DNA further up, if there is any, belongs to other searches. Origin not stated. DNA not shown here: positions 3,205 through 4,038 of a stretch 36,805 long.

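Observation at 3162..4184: DUF4160 / DUF2442-DUF6429 fusion pair followed by an orphan BrnA-like antitoxin: a compact TA-like cluster with an unusual fusion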

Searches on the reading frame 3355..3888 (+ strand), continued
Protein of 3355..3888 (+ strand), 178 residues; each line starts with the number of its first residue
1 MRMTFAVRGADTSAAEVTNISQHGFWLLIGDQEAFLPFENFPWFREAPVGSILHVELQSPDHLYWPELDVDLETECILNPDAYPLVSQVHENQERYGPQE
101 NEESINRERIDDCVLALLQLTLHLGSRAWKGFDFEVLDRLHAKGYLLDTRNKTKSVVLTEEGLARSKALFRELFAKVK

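Call 40: fold_search(model_id=the predicted structure, library=pdb)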
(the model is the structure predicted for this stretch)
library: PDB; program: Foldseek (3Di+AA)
matches with E <= 10: 301; with E <= 0.001: 0
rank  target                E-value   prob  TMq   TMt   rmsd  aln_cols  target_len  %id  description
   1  9bct_E                1.0e-01  0.69  0.15  0.15  12.5        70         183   13  Cryo-EM structure of Thermococcus kodakarensis FttA-dependent transcription pre-termination complex containing 44 nt R (released 2024-07-31)
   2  4qjf_A                2.5e-01  0.47  0.15  0.14  12.1        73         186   14  X-ray crystal structure of Thermocuccus kodakarensis RNA polymerase Rpp4/Rpo7 (RpoF/RpoE) complex (released 2014-10-15)
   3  1go3_M                3.2e-01  0.51  0.15  0.15   9.3        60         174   13  Structure of an archeal homolog of the eukaryotic RNA polymerase II RPB4/RPB7 complex (released 2001-12-07)
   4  5xgu_B                3.4e-01  0.47  0.15  0.05   9.0        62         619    6  Escherichia coli. RNase R (released 2017-10-18)
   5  2id0_A                3.4e-01  0.35  0.15  0.05  11.5        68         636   18  Escherichia coli RNase II (released 2006-10-03)
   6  2c35_B                3.9e-01  0.35  0.15  0.16  12.7        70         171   16  Subunits Rpb4 and Rpb7 of human RNA polymerase II (released 2005-11-18)
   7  8xrj_G                4.1e-01  0.33  0.15  0.16  12.6        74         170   16  RNA polymerase II elongation complex with upstream nucleosome extracted from human nuclei (released 2025-05-07)
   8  8cro_E                4.9e-01  0.33  0.15  0.14  12.2        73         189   11  Cryo-EM structure of Pyrococcus furiosus transcription elongation complex (released 2024-04-17)
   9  4qiw_E                4.9e-01  0.25  0.13  0.13  12.2        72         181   12  Crystal structure of euryarchaeal RNA polymerase from Thermococcus kodakarensis (released 2014-10-08)
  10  5c0x_J                5.2e-01  0.23  0.16  0.03   9.8        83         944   10  Structure of a 12-subunit nuclear exosome complex bound to structured RNA (released 2015-08-05)
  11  5xgu_A                6.7e-01  0.33  0.15  0.05   8.8        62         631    6  Escherichia coli. RNase R (released 2017-10-18)
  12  3fm5_C                6.7e-01  0.30  0.22  0.26   6.1        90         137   21  X-ray crystal structure of transcriptional regulator (MarR family) from Rhodococcus sp. RHA1 (released 2009-02-03)
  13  4ifd_J                7.5e-01  0.20  0.16  0.03   9.8        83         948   10  Crystal structure of an 11-subunit eukaryotic exosome complex bound to RNA (released 2013-02-06)
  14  2f5f_B                8.5e-01  0.69  0.17  0.22   1.7        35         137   28  Bacillus subtilis manganese transport regulator (MNTR) bound to manganese, AC conformation, pH 8.5 (released 2006-03-07)
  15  1wi5_MODEL_1_A        8.5e-01  0.10  0.18  0.25  15.6       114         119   16  Solution structure of the S1 RNA binding domain from human hypothetical protein BAA11502 (released 2004-11-28)
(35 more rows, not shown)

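Call 60: search_solved_structures(query=A1, max_evalue=1, show_alignments=2)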
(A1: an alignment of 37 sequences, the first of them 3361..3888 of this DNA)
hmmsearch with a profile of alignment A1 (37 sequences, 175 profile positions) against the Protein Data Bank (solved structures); distinct sequences matched with E-value up to 1: 1.
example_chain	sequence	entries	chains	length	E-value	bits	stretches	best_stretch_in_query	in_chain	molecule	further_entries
8q5j_A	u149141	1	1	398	0.28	14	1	12-56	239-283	Cytochrome P450 107B1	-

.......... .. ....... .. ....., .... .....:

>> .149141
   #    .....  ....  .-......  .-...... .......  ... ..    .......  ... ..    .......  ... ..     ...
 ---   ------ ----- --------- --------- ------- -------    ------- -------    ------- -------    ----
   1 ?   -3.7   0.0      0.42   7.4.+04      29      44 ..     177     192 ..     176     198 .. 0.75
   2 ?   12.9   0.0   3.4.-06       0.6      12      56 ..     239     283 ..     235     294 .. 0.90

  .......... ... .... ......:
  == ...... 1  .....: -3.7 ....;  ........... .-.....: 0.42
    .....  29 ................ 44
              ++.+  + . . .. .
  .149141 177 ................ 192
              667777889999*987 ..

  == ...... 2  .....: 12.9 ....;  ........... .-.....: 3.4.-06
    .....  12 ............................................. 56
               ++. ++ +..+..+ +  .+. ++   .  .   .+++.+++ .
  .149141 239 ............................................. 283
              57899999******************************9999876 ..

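Call 69: list_cluster_members(proteins=[P0001, P0121])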
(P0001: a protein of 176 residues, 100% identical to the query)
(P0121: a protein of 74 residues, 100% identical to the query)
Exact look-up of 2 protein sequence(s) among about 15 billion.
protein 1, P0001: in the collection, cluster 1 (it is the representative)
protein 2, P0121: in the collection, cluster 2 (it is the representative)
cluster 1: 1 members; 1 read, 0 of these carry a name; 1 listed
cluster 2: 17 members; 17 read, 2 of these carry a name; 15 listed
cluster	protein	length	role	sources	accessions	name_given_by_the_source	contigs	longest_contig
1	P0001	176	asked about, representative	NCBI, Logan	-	-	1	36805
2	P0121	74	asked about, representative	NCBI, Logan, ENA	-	-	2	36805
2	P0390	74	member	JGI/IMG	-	hypothetical protein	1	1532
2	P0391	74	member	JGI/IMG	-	hypothetical protein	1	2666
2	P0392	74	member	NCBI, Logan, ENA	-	-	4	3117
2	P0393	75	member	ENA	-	-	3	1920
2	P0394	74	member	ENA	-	-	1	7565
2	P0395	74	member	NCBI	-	-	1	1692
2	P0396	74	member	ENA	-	-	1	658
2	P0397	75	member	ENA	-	-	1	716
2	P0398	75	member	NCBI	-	-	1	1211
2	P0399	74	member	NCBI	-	-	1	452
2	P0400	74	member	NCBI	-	-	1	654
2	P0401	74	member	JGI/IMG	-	-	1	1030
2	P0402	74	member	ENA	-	-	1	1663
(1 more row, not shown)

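Call 70: search_dna_similar(query=window:3361-3888:+, collection=plasmids, mode=protein, max_rows=15)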
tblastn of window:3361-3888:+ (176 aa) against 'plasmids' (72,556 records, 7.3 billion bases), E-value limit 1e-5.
Records with a match: 147; places in all: 185; records where one place covers at least 80% of the query: 0.
Best place of each record, by identity: 60-80% 41; <60% 106.
By first word of the organism name: Rhizobium 49; Sinorhizobium 21; Phaeobacter 6; Cupriavidus 5; Ensifer 5; Microvirga 5; Sulfitobacter 5; Paracoccus 4; Agrobacterium 4; Mesorhizobium 4; and 23 more.
By predicted mobility (MOB-suite, as given by PLSDB): conjugative 65; non-mobilizable 64; mobilizable 18.
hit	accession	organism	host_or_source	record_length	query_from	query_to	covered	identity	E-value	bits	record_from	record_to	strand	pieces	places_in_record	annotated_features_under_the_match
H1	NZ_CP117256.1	Rhizobium tumorigenes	Rubus sp.,pure bacterial culture,Aerial ...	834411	76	172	55%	50.5%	2e-17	86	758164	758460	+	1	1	DUF6429 family protein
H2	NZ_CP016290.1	Rhizobium leguminosarum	Vavilovia formosa,cell culture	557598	80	174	54%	50.5%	8e-17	84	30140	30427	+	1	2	DUF6429 family protein | IS66 family transposase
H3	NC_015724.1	Cupriavidus necator N-1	soil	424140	88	173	48%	56.0%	9e-11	90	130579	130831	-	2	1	IS630 family transposase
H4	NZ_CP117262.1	Rhizobium tumorigenes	Rubus sp.,pure bacterial culture,Aerial ...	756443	90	172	47%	55.4%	2e-17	86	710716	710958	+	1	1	DUF6429 family protein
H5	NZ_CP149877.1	Rhizobium sp. T1473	-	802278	103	174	41%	63.9%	2e-19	91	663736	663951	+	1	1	DUF6429 family protein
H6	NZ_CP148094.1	Rhizobium sp. T1470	-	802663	103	174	41%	63.9%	2e-19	91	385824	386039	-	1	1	DUF6429 family protein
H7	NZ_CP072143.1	Rhizobium sp. L51/94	Blueberry,cell culture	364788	84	174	52%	50.5%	1e-19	92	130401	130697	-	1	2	DUF6429 family protein | IS66 family transposase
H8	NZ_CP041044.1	Paracoccus sp. AK26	pure culture,Hexachlorocyclohexane ...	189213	93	174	47%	56.0%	3e-19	91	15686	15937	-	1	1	DUF6429 family protein | IS66 family transposase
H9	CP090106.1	Sinorhizobium meliloti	Medicago,Cell culture,Plant nodule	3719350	92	172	46%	56.6%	2e-19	92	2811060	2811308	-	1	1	DUF6429 family protein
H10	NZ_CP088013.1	Rhizobium sp. T136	Melilotus albus,Cell culture,root nodule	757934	103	174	41%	62.5%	6e-19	90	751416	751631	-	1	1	DUF6429 family protein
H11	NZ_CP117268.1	Rhizobium rhododendri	Rhododendron sp.,pure bacterial ...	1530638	94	173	45%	56.3%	6e-17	84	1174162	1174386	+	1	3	record has no annotation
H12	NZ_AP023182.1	Paraburkholderia sp. PGU19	Physopelta gutta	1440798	95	173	45%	57.0%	4e-18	88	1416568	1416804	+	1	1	record has no annotation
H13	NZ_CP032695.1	Rhizobium jaguaris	Calliandra grandiflora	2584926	91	174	48%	53.3%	9e-19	89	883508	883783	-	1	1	none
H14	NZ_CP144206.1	Sinorhizobium chiapasense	mixed culture,rhizosphere soil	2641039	93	174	47%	54.4%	2e-19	91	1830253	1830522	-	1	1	none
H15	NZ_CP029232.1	Sinorhizobium fredii CCBAU 45436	Glycine max,cell culture,plant root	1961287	93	174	47%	54.4%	5e-19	91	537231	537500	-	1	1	record has no annotation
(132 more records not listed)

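Call 71: search_protein_families(library=padloc, proteins=[window:3361-3888:+], max_evalue=0.01)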
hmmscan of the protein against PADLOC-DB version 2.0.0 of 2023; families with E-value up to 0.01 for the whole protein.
window:3361-3888:+ (176 aa): 0 families

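Call 72: search_protein_families(library=phrogs, proteins=[window:3361-3888:+], max_evalue=0.001)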
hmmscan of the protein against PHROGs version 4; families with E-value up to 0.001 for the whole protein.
window:3361-3888:+ (176 aa): 0 families

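Call 74: find_encoding_contigs(protein=P0060, flank=2000, max_places=2)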
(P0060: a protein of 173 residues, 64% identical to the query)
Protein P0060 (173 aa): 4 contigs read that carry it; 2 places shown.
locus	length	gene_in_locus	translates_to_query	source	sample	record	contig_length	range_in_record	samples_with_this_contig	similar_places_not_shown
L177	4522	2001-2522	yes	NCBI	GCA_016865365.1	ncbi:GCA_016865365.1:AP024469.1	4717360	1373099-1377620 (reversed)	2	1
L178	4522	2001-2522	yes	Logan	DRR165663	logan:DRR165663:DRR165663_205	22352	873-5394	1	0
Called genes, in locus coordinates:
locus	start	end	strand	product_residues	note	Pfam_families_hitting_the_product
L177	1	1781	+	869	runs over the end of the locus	PF01624:MutS_I, PF05188:MutS_II, PF05192:MutS_III, PF05190:MutS_IV, PF00488:MutS_V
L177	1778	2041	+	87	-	PF13711:DUF4160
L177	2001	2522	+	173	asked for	PF10387:DUF2442, PF20008:DUF6429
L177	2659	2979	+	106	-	PF00893:Multi_Drug_Res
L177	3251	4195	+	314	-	PF13487:HD_5, PF01966:HD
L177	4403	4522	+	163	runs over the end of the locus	PF05163:DinB (weak), PF12867:DinB_2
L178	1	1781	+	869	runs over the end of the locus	PF01624:MutS_I, PF05188:MutS_II, PF05192:MutS_III, PF05190:MutS_IV, PF00488:MutS_V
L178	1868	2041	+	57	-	PF13711:DUF4160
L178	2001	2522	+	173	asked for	PF10387:DUF2442, PF20008:DUF6429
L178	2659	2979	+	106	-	PF00893:Multi_Drug_Res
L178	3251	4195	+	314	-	PF13487:HD_5, PF01966:HD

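Call 75: find_encoding_contigs(protein=P0050, flank=2000, max_places=2)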
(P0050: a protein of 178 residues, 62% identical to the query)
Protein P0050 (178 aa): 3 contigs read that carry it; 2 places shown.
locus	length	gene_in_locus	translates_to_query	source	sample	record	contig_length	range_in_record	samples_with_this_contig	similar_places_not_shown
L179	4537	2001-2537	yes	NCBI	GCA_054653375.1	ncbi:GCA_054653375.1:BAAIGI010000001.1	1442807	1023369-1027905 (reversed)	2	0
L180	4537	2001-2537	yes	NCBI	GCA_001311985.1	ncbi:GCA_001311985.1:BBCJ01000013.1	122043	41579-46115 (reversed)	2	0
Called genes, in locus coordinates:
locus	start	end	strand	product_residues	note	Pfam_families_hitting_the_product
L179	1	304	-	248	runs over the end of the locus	PF13566:DUF4130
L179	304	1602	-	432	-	PF04055:Radical_SAM (weak)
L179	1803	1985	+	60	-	PF13711:DUF4160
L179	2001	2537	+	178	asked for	PF10387:DUF2442, PF20008:DUF6429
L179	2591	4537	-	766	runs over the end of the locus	PF04313:HSDR_N (weak), PF02384:N6_Mtase, PF01170:UPF0020 (weak), PF07669:Eco57I (weak)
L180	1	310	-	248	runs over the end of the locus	PF13566:DUF4130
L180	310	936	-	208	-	-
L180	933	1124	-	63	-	-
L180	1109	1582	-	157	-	-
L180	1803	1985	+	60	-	PF13711:DUF4160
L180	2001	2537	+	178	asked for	PF10387:DUF2442, PF20008:DUF6429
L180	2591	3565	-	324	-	PF02384:N6_Mtase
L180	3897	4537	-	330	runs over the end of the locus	PF04313:HSDR_N (weak), PF02384:N6_Mtase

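Call 76: find_encoding_contigs(protein=P0031, flank=2000, max_places=4)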
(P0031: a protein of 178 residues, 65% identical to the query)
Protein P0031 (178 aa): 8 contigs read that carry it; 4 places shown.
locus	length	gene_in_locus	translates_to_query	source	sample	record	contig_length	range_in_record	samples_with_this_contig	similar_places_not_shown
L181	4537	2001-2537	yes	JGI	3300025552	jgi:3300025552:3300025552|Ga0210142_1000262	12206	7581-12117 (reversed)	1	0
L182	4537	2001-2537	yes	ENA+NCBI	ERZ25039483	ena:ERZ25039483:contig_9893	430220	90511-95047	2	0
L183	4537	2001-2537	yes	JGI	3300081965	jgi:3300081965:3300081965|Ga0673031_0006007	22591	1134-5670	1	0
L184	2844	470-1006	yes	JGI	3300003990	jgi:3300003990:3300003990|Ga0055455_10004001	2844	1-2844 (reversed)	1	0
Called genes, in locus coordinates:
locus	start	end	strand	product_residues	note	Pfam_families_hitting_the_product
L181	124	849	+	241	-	PF13428:TPR_14 (faint), PF13174:TPR_6 (faint), PF14559:TPR_19 (faint), PF07719:TPR_2 (faint), PF13176:TPR_7 (faint), PF00515:TPR_1 (faint), PF13181:TPR_8 (faint)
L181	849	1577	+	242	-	PF01713:Smr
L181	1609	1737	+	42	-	-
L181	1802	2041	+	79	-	PF13711:DUF4160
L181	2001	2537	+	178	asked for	PF10387:DUF2442, PF20008:DUF6429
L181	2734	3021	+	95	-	-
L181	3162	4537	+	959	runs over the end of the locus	PF00512:HisKA, PF02518:HATPase_c, PF00072:Response_reg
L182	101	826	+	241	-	PF13181:TPR_8 (faint), PF13174:TPR_6 (faint), PF13428:TPR_14 (faint), PF14559:TPR_19 (faint), PF07719:TPR_2 (faint), PF13176:TPR_7 (faint), PF00515:TPR_1 (faint)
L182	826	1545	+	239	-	PF01713:Smr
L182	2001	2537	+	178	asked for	PF10387:DUF2442, PF20008:DUF6429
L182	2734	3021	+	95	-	-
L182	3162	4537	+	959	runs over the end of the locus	PF00512:HisKA, PF02518:HATPase_c, PF00072:Response_reg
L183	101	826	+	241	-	PF13428:TPR_14 (faint), PF13174:TPR_6 (faint), PF14559:TPR_19 (faint), PF07719:TPR_2 (faint), PF13176:TPR_7 (faint), PF00515:TPR_1 (faint), PF13181:TPR_8 (faint)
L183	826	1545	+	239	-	PF01713:Smr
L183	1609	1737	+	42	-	-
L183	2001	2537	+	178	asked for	PF10387:DUF2442, PF20008:DUF6429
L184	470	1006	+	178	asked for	PF10387:DUF2442, PF20008:DUF6429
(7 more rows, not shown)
